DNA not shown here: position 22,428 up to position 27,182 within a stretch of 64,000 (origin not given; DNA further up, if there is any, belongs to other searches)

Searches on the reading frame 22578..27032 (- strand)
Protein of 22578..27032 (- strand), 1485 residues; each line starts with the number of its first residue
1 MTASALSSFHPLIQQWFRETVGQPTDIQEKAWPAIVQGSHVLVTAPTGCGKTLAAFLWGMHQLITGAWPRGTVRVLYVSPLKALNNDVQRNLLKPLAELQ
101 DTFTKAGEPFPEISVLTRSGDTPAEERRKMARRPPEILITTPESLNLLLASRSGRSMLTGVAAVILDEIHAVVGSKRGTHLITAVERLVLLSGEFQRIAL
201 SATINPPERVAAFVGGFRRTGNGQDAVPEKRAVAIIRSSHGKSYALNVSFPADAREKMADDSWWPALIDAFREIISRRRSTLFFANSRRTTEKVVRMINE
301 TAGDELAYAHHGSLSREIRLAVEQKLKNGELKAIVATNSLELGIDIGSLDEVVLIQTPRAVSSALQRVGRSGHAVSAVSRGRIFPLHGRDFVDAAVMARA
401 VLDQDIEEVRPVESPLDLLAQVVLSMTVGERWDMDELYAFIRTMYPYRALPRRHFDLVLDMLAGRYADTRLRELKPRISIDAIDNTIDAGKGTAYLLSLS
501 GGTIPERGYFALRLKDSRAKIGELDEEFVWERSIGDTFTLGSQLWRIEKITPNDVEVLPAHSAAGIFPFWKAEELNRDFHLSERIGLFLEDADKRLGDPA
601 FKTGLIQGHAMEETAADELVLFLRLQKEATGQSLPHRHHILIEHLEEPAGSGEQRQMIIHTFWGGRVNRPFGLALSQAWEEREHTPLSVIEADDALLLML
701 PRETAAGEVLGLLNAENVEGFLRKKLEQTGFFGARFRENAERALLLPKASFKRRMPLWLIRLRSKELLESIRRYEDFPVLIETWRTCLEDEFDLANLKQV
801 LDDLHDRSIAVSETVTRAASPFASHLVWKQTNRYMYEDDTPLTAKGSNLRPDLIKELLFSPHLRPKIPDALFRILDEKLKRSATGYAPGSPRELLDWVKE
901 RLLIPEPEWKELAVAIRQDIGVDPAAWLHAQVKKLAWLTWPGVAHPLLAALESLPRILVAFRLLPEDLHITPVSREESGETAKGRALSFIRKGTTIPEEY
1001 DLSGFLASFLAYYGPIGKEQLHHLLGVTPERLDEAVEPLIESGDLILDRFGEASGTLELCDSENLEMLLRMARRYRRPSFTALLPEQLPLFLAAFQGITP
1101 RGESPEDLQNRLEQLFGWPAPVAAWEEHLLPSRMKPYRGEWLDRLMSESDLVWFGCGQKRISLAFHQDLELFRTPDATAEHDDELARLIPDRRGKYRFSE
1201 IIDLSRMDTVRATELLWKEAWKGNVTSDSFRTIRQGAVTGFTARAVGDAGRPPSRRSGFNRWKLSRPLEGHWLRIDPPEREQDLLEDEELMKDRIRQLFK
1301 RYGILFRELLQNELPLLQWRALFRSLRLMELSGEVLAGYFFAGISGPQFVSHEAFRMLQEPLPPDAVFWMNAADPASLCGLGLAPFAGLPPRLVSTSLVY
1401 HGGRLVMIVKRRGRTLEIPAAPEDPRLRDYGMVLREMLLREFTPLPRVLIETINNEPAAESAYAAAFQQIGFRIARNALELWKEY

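Call 33: search_protein_families(library=pfam, proteins=[window:22578-27032:-], max_evalue=0.00001)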
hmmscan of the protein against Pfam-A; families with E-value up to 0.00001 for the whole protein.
window:22578-27032:- (1485 aa): 6 families
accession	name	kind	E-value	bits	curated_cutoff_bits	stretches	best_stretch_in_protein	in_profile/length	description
PF08494.16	DEAD_assoc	-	3.1e-49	167.9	23.5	1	634-823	1-191/191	DEAD/H associated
PF19306.5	WH_Lhr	-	1.7e-36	125.6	27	1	399-564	1-165/168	Large helicase-related protein, winged helix domain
PF00270.35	DEAD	-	3.4e-29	102.1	26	1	25-205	1-161/167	DEAD/DEAH box helicase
PF23234.1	WH4_Lhr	-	1.9e-19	69.5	27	1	1287-1362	4-79/87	Large helicase-related protein, winged-helix domain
PF00271.37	Helicase_C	-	2.4e-16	60.4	23.5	1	269-373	4-108/110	Helicase conserved C-terminal domain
PF23235.1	WH3_Lhr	-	1.1e-06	29.3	27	1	1091-1158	9-77/95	Large helicase-related protein, winged-helix domain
